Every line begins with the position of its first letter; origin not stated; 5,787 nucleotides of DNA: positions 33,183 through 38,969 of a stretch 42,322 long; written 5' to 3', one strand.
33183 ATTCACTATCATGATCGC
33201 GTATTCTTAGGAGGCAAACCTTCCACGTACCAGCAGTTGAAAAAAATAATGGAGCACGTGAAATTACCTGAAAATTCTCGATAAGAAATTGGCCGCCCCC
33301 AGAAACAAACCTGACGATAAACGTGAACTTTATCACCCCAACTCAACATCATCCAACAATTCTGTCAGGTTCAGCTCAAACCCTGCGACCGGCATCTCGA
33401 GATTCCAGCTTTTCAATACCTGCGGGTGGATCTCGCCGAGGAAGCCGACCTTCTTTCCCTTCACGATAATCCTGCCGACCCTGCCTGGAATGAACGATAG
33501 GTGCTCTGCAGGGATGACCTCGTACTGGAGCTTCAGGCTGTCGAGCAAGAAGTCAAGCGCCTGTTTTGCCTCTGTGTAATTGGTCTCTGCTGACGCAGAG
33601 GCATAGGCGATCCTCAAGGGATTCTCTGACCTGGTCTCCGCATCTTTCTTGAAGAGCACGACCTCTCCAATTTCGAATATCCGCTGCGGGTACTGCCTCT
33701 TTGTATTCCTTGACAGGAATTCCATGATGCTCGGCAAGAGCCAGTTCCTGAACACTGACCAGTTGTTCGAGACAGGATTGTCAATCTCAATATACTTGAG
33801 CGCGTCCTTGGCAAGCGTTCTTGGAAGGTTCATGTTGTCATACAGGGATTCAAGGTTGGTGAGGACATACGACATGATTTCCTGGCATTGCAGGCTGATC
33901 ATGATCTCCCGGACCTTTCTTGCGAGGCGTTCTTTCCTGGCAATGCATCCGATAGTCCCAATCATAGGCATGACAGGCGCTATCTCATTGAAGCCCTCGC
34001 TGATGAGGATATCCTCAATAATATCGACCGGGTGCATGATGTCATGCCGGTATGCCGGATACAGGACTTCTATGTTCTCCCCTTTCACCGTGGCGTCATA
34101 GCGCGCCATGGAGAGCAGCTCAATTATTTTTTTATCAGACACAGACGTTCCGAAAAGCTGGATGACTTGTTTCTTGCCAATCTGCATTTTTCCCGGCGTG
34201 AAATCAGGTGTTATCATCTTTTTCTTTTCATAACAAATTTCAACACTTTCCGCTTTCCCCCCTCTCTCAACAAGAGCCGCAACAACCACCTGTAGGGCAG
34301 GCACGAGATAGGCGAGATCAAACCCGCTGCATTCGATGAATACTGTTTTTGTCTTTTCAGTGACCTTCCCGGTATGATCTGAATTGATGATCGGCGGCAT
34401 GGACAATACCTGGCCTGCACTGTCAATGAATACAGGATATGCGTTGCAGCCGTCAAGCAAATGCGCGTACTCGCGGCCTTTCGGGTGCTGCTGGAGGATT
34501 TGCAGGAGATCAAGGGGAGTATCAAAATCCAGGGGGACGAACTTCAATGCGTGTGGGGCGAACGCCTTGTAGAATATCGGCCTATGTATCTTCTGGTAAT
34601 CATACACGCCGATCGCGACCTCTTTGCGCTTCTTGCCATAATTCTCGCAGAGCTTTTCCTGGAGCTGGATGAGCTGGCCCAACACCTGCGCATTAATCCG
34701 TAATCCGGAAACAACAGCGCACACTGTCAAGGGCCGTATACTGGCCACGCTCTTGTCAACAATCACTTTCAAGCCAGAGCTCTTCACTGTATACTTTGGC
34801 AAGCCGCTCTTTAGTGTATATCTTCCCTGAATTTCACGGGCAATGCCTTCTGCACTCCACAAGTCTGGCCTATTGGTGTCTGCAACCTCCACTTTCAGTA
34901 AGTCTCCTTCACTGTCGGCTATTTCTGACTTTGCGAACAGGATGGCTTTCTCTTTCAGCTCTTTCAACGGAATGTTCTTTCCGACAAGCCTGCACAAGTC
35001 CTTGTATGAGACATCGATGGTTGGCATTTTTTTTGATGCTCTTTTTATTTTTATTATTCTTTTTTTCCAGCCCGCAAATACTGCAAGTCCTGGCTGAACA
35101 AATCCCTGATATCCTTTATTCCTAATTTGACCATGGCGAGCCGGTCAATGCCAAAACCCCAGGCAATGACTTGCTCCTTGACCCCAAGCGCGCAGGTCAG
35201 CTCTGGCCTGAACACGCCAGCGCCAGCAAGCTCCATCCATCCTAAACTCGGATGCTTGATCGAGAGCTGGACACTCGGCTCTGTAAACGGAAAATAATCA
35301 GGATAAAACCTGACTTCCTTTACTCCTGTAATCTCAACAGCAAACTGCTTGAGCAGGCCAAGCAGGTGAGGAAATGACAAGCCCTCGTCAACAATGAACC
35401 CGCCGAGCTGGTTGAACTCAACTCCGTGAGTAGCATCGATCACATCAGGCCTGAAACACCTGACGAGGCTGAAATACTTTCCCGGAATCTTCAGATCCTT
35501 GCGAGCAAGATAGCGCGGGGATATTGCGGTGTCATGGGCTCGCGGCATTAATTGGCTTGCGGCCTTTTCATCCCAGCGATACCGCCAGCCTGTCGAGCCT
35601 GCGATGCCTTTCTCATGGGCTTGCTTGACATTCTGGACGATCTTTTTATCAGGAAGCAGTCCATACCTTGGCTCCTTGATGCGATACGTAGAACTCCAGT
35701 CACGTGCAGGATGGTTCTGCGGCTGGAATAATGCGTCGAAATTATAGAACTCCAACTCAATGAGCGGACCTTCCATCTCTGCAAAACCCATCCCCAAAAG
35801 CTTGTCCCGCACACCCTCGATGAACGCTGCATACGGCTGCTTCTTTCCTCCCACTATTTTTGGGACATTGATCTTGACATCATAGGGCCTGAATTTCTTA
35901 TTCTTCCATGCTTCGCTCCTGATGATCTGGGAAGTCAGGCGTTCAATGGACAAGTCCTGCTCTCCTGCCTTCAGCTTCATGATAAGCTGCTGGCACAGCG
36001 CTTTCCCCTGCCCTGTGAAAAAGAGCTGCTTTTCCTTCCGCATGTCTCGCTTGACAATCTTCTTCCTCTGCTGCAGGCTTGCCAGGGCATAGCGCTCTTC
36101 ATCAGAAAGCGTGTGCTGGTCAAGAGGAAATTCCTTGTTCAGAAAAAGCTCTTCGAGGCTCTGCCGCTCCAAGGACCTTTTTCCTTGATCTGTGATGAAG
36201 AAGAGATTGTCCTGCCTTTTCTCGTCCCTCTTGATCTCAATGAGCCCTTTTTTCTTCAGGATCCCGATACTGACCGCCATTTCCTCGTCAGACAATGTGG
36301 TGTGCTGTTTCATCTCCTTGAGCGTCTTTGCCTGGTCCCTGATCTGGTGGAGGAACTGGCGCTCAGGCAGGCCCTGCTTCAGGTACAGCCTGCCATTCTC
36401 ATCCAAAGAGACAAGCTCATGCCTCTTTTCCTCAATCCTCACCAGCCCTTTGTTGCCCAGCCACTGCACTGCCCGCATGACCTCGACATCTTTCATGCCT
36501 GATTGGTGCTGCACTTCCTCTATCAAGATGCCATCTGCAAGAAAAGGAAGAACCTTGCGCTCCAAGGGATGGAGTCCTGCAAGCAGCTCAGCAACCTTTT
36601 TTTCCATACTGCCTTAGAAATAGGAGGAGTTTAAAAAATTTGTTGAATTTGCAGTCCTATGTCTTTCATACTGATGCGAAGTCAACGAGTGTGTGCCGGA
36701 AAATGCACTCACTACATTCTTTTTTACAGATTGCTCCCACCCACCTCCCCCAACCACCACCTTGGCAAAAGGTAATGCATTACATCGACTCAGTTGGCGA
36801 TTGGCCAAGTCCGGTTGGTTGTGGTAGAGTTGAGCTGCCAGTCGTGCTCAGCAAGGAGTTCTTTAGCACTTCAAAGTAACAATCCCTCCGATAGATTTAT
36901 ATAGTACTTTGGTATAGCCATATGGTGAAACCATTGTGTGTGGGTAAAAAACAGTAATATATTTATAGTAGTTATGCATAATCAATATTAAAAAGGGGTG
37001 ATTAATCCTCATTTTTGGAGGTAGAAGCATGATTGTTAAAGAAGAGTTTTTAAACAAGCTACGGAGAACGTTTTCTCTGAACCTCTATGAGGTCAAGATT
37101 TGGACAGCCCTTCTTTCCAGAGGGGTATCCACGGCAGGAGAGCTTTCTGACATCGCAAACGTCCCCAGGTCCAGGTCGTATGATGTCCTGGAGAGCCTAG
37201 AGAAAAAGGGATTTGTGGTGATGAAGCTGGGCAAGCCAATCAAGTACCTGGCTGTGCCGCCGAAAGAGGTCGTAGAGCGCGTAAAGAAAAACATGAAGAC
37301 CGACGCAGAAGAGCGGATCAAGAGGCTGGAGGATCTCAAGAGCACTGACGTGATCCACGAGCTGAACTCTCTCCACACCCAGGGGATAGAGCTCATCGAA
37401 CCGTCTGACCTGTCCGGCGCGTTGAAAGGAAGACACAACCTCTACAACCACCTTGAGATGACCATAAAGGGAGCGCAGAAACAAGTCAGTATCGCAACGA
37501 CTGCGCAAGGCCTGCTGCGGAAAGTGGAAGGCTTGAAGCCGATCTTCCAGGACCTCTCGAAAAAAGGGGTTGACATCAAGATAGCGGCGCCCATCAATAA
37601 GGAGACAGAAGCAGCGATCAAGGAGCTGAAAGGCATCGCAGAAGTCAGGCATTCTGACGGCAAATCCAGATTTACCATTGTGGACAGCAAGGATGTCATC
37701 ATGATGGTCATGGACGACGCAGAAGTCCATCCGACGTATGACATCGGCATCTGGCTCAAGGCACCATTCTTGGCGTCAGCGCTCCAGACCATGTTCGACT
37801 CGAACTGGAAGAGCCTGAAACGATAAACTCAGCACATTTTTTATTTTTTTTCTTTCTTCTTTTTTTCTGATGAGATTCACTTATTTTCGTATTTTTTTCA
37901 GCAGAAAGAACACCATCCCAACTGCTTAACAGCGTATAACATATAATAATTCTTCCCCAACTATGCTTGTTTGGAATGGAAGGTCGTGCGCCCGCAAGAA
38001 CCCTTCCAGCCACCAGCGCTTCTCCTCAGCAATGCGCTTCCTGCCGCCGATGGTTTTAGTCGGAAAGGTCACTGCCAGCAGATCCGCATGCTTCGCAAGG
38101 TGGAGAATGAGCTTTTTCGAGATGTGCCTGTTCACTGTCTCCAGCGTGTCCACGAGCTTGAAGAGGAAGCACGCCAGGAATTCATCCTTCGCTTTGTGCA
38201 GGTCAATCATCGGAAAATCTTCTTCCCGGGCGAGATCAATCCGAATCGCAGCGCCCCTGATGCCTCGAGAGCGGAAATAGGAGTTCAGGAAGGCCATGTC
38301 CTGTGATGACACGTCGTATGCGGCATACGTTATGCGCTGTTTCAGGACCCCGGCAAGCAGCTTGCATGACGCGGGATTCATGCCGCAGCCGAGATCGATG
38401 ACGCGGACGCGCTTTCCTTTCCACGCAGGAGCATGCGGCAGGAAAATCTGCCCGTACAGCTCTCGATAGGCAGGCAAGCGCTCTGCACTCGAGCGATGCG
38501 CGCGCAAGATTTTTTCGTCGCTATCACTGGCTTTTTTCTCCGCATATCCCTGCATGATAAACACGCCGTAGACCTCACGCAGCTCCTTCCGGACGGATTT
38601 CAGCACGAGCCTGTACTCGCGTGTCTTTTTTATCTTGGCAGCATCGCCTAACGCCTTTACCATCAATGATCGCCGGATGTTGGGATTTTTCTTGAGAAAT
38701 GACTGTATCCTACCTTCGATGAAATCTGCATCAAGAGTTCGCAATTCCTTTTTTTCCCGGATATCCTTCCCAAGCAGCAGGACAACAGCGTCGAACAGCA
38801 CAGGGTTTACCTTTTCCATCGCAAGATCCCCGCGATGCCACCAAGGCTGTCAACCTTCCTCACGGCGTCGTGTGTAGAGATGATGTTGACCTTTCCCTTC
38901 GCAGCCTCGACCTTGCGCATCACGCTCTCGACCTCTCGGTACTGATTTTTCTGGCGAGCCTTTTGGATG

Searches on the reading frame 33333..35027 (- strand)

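Call 13: search_protein_families(library=pfam, proteins=[window:33333-35027:-], max_evalue=0.01)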
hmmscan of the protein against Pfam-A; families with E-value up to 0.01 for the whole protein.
window:33333-35027:- (564 aa): 4 families
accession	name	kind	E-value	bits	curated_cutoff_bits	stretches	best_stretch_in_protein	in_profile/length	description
PF17759.6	tRNA_synthFbeta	-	3.1e-42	144.9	22.4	1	354-554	6-214/214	Phenylalanyl tRNA synthetase beta chain CLM domain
PF03484.21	B5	-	7.1e-17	61.8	28.6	1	285-346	5-67/67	tRNA synthetase B5 domain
PF03483.22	B3_4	-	5e-07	29.9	29.3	1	137-238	51-129/174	B3/4 domain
PF18262.7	PhetRS_B1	-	0.0078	16.9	26.8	0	21-66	21-77/83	Phe-tRNA synthetase beta subunit B1 domain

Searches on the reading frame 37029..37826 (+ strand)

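Call 13: search_protein_families(library=pfam, proteins=[window:37029-37826:+], max_evalue=0.01)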
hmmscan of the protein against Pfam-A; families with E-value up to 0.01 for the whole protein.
window:37029-37826:+ (265 aa): 2 families
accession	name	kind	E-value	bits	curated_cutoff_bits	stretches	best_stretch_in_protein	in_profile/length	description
PF01978.25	TrmB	-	8.8e-19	67.6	25.6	1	14-79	3-68/68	Sugar-specific transcriptional regulator TrmB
PF11495.14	Regulator_TrmB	-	0.00091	19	22.2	1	133-262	6-131/233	Archaeal transcriptional regulator TrmB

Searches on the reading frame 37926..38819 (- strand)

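Call 13: search_protein_families(library=pfam, proteins=[window:37926-38819:-], max_evalue=0.01)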
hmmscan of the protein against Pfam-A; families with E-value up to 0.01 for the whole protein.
window:37926-38819:- (297 aa): 2 families
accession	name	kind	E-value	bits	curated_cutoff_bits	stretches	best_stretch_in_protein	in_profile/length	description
PF07091.17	FmrO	-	3.1e-11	43.7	27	1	102-263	78-222/255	Ribosomal RNA methyltransferase (FmrO)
PF01454.25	MAGE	-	0.0015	18.7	25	1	45-102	12-66/207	MAGE homology domain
